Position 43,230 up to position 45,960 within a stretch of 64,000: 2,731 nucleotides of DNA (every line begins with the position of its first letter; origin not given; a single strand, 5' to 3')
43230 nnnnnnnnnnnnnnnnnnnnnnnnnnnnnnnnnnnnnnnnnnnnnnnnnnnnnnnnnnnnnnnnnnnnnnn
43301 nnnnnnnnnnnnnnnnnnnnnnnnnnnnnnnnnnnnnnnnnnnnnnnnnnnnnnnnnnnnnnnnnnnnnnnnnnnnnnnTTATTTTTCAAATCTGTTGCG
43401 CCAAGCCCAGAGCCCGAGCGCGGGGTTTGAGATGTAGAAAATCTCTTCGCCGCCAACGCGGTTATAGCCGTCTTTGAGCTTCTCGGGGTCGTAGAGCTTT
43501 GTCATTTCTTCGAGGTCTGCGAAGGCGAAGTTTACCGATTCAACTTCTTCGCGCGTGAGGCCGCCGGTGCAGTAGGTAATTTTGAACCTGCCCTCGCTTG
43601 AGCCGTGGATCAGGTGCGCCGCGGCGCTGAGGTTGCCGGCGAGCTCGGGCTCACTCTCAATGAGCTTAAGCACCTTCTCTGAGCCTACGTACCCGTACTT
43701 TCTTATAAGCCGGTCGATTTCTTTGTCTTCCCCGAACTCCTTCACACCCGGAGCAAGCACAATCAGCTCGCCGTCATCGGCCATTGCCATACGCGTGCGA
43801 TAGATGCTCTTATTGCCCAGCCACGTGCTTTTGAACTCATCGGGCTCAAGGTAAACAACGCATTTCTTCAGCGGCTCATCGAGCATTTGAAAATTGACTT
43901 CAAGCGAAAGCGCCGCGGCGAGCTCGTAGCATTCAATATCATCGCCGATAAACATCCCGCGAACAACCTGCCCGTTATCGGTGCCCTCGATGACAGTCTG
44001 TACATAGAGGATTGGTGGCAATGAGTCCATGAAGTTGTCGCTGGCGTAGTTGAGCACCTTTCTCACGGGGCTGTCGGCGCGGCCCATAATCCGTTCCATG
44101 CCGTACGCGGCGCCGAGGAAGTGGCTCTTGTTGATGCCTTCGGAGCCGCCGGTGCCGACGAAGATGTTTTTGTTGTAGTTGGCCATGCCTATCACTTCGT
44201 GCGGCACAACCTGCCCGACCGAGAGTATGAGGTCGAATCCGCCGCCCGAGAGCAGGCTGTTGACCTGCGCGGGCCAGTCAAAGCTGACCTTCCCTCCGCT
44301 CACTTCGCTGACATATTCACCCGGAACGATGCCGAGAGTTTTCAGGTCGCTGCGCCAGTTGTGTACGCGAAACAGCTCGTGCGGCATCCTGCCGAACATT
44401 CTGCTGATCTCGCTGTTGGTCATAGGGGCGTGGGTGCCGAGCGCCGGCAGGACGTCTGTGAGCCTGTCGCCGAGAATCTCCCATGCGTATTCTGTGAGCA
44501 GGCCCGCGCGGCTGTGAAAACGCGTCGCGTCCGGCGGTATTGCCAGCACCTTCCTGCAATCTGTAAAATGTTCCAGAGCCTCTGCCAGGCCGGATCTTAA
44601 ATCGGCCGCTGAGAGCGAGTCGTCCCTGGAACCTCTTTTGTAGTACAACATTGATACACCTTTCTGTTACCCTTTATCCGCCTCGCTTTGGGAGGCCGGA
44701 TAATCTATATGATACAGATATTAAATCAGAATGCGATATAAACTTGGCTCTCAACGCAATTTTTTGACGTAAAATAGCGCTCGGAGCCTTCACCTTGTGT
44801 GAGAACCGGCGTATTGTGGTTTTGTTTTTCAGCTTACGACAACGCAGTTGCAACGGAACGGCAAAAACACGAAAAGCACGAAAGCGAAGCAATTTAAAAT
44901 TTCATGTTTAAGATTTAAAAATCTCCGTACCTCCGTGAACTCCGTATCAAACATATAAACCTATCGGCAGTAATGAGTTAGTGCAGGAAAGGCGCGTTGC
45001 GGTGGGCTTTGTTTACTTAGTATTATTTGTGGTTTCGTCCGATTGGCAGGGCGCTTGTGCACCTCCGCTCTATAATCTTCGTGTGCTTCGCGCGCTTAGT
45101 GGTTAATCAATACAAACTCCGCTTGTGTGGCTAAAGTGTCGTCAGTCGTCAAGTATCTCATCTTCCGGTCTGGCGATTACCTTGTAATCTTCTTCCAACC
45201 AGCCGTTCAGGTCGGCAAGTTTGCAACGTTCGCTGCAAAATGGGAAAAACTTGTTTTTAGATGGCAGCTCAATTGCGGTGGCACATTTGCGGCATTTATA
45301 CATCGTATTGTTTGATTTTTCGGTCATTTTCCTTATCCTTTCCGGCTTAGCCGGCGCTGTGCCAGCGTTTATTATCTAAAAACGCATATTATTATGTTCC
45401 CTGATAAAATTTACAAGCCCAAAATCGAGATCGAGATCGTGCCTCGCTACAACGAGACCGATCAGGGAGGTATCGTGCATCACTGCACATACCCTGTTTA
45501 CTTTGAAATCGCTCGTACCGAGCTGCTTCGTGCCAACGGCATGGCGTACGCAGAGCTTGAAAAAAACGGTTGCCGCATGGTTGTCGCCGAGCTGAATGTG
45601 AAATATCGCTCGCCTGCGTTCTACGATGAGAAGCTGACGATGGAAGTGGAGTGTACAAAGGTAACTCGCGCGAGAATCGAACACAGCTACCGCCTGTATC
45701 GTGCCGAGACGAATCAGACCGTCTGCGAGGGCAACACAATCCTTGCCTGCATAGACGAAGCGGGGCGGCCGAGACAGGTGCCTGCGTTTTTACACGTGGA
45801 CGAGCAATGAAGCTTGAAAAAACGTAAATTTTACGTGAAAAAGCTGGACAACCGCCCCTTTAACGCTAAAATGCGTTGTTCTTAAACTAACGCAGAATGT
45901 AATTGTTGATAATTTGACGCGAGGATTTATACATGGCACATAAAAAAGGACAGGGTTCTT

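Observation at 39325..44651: LarA-family epimerase, kinase, gnd, uxaC: hexuronate catabolism via mannonate and gluconate instead of KDG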

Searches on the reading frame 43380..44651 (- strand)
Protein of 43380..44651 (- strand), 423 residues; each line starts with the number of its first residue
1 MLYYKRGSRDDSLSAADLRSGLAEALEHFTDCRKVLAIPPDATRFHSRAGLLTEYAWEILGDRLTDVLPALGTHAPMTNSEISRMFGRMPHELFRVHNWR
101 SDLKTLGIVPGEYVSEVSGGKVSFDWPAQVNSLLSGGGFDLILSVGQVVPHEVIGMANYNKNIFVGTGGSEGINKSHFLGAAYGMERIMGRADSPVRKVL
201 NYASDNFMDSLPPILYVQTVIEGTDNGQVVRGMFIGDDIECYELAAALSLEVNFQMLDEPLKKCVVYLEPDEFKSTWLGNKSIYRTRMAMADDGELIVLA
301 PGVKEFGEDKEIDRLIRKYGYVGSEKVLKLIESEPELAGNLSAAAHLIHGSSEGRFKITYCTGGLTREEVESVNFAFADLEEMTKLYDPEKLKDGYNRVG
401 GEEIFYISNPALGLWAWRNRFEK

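Call 3: search_protein_families(library=pfam, proteins=[window:43380-44651:-])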
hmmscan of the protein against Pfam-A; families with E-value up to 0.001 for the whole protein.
window:43380-44651:- (423 aa): 1 family
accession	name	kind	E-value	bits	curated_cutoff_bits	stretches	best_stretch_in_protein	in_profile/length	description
PF09861.14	Lar_N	-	7.1e-08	32.3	23.3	1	29-179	51-194/204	Lactate racemase N-terminal domain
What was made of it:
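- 43380..44651 (-): LarAH group-18 homologue of lactate racemase: putative NPN (nickel-pincer nucleotide)-dependent hexonate C2-epimerase (D-mannonate/D-gluconate, or their 6-phosphates). Pfam Lar_N (call 3).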

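Call 4: search_protein_families(library=ncbifam, proteins=[window:43380-44651:-])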
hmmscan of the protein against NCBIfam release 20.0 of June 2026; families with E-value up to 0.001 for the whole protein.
window:43380-44651:- (423 aa): 3 families
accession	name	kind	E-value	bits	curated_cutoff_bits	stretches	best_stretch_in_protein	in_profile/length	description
NF052594.1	NPN_18_hexonate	equivalog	5.6e-195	647.8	500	1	10-416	2-410/411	nickel-dependent putative hexonate epimerase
NF052593.1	NPN_racem_MAR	equivalog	1.1e-07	30.9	500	1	66-309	96-321/415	nickel-dependent malate racemase, LarAH6 family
NF052595.1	NPN_LarAH5_MAR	equivalog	0.00018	20.6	462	1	66-179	95-197/415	nickel-dependent malate racemase, LarAH5 family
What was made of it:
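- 43380..44651 (-): NCBIfam NF052594 647.8 bits against cutoff 500 (call 4).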

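Call 13: search_solved_structures(query=window:43380-44651:-, max_evalue=0.01, show_alignments=3)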
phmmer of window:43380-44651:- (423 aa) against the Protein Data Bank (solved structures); distinct sequences matched with E-value up to 0.01: 1.
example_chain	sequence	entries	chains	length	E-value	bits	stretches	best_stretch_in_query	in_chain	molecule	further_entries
4nar_A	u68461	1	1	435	4e-35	124.9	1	11-356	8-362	Putative uronate isomerase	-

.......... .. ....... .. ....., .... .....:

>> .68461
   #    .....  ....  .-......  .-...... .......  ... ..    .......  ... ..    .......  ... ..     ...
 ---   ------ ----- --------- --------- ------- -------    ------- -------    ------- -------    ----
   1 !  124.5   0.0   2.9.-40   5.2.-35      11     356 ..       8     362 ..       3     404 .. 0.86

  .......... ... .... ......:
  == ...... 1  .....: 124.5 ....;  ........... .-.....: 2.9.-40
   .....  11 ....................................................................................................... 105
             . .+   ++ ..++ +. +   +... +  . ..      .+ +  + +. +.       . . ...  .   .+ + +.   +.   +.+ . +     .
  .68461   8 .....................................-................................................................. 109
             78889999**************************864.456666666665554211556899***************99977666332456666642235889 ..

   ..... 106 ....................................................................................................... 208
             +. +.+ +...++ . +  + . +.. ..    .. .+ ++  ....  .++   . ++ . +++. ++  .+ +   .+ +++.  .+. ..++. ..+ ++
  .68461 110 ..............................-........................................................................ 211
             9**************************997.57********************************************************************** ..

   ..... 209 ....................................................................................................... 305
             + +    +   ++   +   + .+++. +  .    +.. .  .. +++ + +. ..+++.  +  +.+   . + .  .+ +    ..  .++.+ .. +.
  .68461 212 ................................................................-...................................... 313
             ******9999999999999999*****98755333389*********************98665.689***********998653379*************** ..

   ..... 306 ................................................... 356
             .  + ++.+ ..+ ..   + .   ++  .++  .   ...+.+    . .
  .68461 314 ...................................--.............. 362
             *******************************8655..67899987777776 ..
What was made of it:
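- The nearest structure is the assayed gluconate 2-epimerase GntE2 (call 13).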

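Call 15: find_homologous_proteins(query=window:43380-44651:-, max_evalue=1e-20)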
Query window:43380-44651:- (423 aa): 8000 proteins with E <= 1e-20 among 8000 candidates; the best 120 are listed.
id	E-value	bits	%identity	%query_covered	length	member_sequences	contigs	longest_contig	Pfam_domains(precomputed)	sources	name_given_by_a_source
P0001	1.9e-286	968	100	100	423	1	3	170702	PF09861.15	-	-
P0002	3.0e-217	740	74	100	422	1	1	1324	PF09861.15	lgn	-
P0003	1.8e-215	734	76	100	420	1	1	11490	PF09861.15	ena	-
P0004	6.7e-215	732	75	100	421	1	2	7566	PF09861.15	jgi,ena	-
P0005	7.0e-215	732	75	100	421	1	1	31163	PF09861.15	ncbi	-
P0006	2.8e-214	730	75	100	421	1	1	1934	PF09861.15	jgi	jgi:nickel-dependent lactate racemase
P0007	6.8e-214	729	74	100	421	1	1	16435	PF09861.15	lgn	-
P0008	1.3e-213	728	75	100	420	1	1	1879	PF09861.15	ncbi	-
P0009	3.8e-213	726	73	100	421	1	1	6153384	PF09861.15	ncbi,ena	-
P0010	4.6e-213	726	74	100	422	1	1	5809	PF09861.15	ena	-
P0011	1.8e-212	724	75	100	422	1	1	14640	PF09861.15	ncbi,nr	ncbi:MAG: lactate racemase domain-containing protein [Phycisphaerae bacterium]|nr:lactate racemase d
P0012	4.1e-212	723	74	100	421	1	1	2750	PF09861.15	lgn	-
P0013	5.5e-212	722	74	100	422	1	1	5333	PF09861.15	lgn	-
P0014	5.7e-212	722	74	100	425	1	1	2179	PF09861.15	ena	-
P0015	8.8e-212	722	73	100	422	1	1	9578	PF09861.15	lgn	-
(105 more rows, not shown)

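Call 16: find_related_loci(query=window:43380-44651:-, collection=genome_contigs, flank=10000)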
Query window:43380-44651:- (423 aa) in genome_contigs; peptide patterns used: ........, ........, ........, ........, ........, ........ (x = any residue, [..] = any of these).
600 stretches matched a pattern (row limit reached: there are more); 581 encode a relative of the query (tblastn E <= 1e-3); the best 80 are kept; 80 distinct loci.
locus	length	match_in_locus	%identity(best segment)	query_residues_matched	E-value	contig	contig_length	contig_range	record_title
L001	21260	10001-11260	74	1-421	0e+0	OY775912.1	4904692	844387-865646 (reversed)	MAG: Anaerohalosphaeraceae bacterium isolate 978f9c3d-91dc-4e11-95ec-8fa255ba7f00 genome assembly, chromosome: 1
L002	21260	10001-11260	73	1-421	0e+0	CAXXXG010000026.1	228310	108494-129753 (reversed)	MAG: Sedimentisphaerales bacterium isolate 547d8dc4-f4dd-4db4-9462-dbf544382da7 genome assembly, contig: contig_26, whol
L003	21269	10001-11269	72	1-422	0e+0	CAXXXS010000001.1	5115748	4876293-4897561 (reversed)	MAG: Bacteroidales bacterium isolate cfd47556-b600-40b4-9185-b1262979a081 genome assembly, contig: contig_1, whole genom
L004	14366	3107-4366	72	1-421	0e+0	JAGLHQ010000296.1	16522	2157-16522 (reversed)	MAG: Planctomycetota bacterium isolate RS_10_9 ROV157_10.bin.9.fa_296, whole genome shotgun sequence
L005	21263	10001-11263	72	1-422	0e+0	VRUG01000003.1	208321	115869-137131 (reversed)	MAG: Planctomycetota bacterium isolate MohnsGC08_bin181 NODE_3_length_208321_cov_15.481603, whole genome shotgun sequenc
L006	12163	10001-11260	71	1-421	0e+0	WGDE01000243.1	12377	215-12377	MAG: Phycisphaerae bacterium isolate S145_28 k151_99002, whole genome shotgun sequence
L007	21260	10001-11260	71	1-421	0e+0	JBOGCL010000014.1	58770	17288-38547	Anaerohalosphaeraceae bacterium U12dextr 14, whole genome shotgun sequence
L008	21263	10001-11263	71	1-421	0e+0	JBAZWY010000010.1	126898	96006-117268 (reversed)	MAG: Lentimicrobiaceae bacterium isolate SO_2017_GW1_43 NODE_1013_length_126898_cov_4.667329_OW334_2017, whole genome sh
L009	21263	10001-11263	70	1-421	0e+0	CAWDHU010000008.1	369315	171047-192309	MAG: uncultured Bacteroidales bacterium isolate MFD04716.bin.1.37 genome assembly, contig: contig_16934, whole genome sh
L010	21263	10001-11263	72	1-422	0e+0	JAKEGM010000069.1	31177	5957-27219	MAG: Planctomycetales bacterium isolate PMV_4.61 PMV_4.61.k101_1186862, whole genome shotgun sequence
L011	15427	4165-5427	70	1-422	0e+0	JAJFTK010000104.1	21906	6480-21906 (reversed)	MAG: Planctomycetaceae bacterium isolate bin.19 k141_776123, whole genome shotgun sequence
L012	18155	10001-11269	71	1-423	0e+0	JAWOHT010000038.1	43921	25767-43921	MAG: Bacteroidales bacterium isolate CWP5-1.bin.146 k191_2042386, whole genome shotgun sequence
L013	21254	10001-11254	69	1-422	0e+0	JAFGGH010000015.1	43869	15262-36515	MAG: Sedimentisphaerales bacterium isolate Zod_Metabat.138 k87_2596497, whole genome shotgun sequence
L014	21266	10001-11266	69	1-421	0e+0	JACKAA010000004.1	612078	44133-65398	MAG: Ignavibacteriales bacterium isolate HK-STAS-BACT-78 HK-STAS-BACT-78_4, whole genome shotgun sequence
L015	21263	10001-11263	69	1-421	0e+0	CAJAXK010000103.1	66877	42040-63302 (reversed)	MAG: uncultured Bacteroidales bacterium isolate Loc080925-8-8m_bin-499 genome assembly, contig: bin-499:103/498, whole g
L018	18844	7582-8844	68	1-422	0e+0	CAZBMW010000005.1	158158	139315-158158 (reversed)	MAG TPA_asm: uncultured Pirellulales bacterium isolate binchicken_co294_140 genome assembly, contig: NODE_170_length_158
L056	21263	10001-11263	67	2-422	0e+0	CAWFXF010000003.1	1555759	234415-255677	MAG: uncultured Acidobacteriaceae bacterium isolate MFD06714.bin.1.155 genome assembly, contig: contig_33354, whole geno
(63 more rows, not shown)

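Call 34: find_encoding_contigs(protein=window:43380-44651:-, flank=10000, max_places=4)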
Protein window:43380-44651:- (423 aa): 6 contigs read that carry it; 4 places shown.
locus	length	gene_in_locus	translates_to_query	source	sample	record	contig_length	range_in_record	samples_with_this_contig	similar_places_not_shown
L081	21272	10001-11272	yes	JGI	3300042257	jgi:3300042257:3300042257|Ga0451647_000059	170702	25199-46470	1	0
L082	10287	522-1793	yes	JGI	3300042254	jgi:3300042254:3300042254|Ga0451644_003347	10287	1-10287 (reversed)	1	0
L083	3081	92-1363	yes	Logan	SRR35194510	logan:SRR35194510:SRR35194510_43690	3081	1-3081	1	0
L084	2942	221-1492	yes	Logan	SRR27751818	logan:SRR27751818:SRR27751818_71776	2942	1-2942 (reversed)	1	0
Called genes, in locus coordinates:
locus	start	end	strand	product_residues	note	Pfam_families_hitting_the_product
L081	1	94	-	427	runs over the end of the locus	PF00149:Metallophos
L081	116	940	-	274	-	PF07963:N_methyl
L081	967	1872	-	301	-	PF03009:GDPD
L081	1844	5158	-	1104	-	PF00149:Metallophos (weak)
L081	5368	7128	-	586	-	PF16499:Melibiase_2, PF08305:NPCBM, PF17801:Melibiase_C (weak)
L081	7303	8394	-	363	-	PF01636:APH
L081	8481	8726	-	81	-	PF01016:Ribosomal_L27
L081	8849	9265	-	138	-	PF13279:4HBT_2, PF03061:4HBT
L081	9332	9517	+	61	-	PF03884:YacG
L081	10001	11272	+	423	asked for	PF09861:Lar_N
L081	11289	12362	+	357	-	PF00294:PfkB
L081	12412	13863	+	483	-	PF03446:NAD_binding_2, PF00393:6PGD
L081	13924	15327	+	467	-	PF02614:UxaC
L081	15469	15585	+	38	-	-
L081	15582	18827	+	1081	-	PF17132:Glyco_hydro_106, PF00754:F5_F8_type_C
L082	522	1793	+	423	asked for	PF09861:Lar_N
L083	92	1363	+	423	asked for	PF09861:Lar_N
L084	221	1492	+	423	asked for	PF09861:Lar_N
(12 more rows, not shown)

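Call 40: search_solved_structures(query=L056:20096-20926:-, max_evalue=0.001)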
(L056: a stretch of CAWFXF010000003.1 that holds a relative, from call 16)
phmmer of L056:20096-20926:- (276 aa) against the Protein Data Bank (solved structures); distinct sequences matched with E-value up to 0.001: 3.
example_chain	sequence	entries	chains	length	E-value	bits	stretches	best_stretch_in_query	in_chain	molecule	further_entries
6b2o_A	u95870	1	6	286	4.1e-45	157.4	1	3-268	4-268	ATP-utilizing enzyme of the PP-loopsuperfamily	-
5udq_A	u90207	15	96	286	1.5e-44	155.6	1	3-268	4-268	Lactate racemization operon protein LarE | ATP-utilizing enzyme of the PP-loopsuperfamily | Pyridinium-3,5-biscarboxylic acid mononucleotide sulfurtransferase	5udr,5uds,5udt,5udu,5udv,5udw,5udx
8cnz_A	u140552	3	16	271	1.7e-17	67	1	15-255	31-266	NAD_synthase domain-containing protein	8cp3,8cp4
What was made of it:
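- On LarA superfamily (NPN-dependent 2-hydroxyacid racemases/epimerases): One related locus (L056) has LarE 9 kb from the epimerase (call 40).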

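Call 52: find_related_loci(query=L018:7582-8844:+, collection=genome_contigs, flank=8000)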
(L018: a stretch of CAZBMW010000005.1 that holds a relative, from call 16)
Query L018:7582-8844:+ (421 aa) in genome_contigs; peptide patterns used: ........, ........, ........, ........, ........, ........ (x = any residue, [..] = any of these).
600 stretches matched a pattern (row limit reached: there are more); 586 encode a relative of the query (tblastn E <= 1e-3); the best 80 are kept; 80 distinct loci.
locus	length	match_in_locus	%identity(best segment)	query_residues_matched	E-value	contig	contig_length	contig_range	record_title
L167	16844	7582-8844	100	1-421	0e+0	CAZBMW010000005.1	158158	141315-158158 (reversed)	MAG TPA_asm: uncultured Pirellulales bacterium isolate binchicken_co294_140 genome assembly, contig: NODE_170_length_158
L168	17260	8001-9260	73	1-420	0e+0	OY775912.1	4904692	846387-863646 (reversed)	MAG: Anaerohalosphaeraceae bacterium isolate 978f9c3d-91dc-4e11-95ec-8fa255ba7f00 genome assembly, chromosome: 1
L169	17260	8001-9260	71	1-420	0e+0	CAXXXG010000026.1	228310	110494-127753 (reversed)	MAG: Sedimentisphaerales bacterium isolate 547d8dc4-f4dd-4db4-9462-dbf544382da7 genome assembly, contig: contig_26, whol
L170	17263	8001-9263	72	1-421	0e+0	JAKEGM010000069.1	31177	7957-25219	MAG: Planctomycetales bacterium isolate PMV_4.61 PMV_4.61.k101_1186862, whole genome shotgun sequence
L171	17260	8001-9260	70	1-420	0e+0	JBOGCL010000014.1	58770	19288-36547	Anaerohalosphaeraceae bacterium U12dextr 14, whole genome shotgun sequence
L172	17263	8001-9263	71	1-421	0e+0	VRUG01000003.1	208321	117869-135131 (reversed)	MAG: Planctomycetota bacterium isolate MohnsGC08_bin181 NODE_3_length_208321_cov_15.481603, whole genome shotgun sequenc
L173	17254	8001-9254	69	1-421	0e+0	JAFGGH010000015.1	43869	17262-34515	MAG: Sedimentisphaerales bacterium isolate Zod_Metabat.138 k87_2596497, whole genome shotgun sequence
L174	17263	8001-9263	68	1-420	0e+0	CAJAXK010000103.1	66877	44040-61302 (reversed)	MAG: uncultured Bacteroidales bacterium isolate Loc080925-8-8m_bin-499 genome assembly, contig: bin-499:103/498, whole g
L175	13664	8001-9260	70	1-420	0e+0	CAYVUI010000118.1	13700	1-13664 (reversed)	MAG TPA_asm: uncultured Pirellulales bacterium isolate SRP141376_co4_233 genome assembly, contig: NODE_7560_length_13700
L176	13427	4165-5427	69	1-421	0e+0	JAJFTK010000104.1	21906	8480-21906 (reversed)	MAG: Planctomycetaceae bacterium isolate bin.19 k141_776123, whole genome shotgun sequence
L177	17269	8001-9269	69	1-421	0e+0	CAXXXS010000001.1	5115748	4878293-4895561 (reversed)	MAG: Bacteroidales bacterium isolate cfd47556-b600-40b4-9185-b1262979a081 genome assembly, contig: contig_1, whole genom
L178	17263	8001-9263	68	1-420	0e+0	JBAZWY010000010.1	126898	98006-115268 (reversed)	MAG: Lentimicrobiaceae bacterium isolate SO_2017_GW1_43 NODE_1013_length_126898_cov_4.667329_OW334_2017, whole genome sh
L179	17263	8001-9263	68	1-420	0e+0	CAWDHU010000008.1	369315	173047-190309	MAG: uncultured Bacteroidales bacterium isolate MFD04716.bin.1.37 genome assembly, contig: contig_16934, whole genome sh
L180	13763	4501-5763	67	1-421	0e+0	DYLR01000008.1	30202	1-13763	MAG TPA_asm: Blastopirellula marina isolate SulCav_AS07-7_47_10 SulCav_AS07_7_1408_length_30202_cov_6_060039, whole geno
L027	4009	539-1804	66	1-421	0e+0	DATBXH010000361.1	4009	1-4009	MAG TPA_asm: Bacteroidales bacterium isolate SMAG_U7562 k141_98608, whole genome shotgun sequence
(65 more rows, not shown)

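Call 59: search_protein_families(library=ncbifam, proteins=[L056:9995-11269:+, L056:12691-13170:+], max_evalue=0.00001)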
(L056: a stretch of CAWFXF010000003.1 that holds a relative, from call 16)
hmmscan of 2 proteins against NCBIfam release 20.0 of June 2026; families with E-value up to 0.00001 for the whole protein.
L056:9995-11269:+ (424 aa): 2 families
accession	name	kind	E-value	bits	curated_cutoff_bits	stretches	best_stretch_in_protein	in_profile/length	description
NF052594.1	NPN_18_hexonate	equivalog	2.5e-198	658.8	500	1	11-417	2-410/411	nickel-dependent putative hexonate epimerase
NF052593.1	NPN_racem_MAR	equivalog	1.2e-06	27.4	500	1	67-208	96-225/415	nickel-dependent malate racemase, LarAH6 family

L056:12691-13170:+ (160 aa): 5 families
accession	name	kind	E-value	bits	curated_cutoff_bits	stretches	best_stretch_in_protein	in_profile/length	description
TIGR01313.1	therm_gnt_kin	subfamily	9.5e-47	158.8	113.75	1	2-159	1-161/164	gluconokinase, GntK/IdnK-type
NF008583.0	PRK11545.1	equivalog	3.8e-38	130.7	265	1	1-159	10-170/177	gluconokinase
NF007336.0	PRK09825.1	equivalog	1.1e-35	122.8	304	1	3-156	7-162/176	gluconokinase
NF002988.0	PRK03731.1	equivalog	1.7e-06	27.9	161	1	2-44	5-47/174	shikimate kinase AroL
NF010552.0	PRK13946.1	equivalog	2.6e-06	27.1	186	1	2-118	26-137/198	shikimate kinase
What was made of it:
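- On Classical gluconokinases (GntK/IdnK P-loop, or FGGY): A true TIGR01313 GntK fills the equivalent operon slot in Acidobacteria (call 59).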

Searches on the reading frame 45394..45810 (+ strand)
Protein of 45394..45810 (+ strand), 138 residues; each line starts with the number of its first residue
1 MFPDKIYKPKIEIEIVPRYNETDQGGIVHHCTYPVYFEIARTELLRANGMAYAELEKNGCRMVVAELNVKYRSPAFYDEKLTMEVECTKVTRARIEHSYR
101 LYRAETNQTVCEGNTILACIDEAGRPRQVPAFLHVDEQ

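Call 12: search_protein_families(library=pfam, proteins=[window:45394-45810:+])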
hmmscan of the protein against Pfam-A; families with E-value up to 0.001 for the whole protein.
window:45394-45810:+ (138 aa): 4 families
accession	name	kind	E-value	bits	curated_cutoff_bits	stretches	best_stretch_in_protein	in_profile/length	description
PF13279.12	4HBT_2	-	1.3e-17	64.8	25.5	1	19-131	3-116/122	Thioesterase-like superfamily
PF03061.28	4HBT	-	2.4e-15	57.1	20.6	1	25-107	1-76/79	Thioesterase superfamily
PF22636.2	FlK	-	8e-05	23.2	27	1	57-120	39-100/103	Fluoroacetyl-CoA-specific thioesterase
PF01643.23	Acyl-ACP_TE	-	0.00082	19.5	23.7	0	48-125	41-118/131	Acyl-ACP thioesterase N-terminal domain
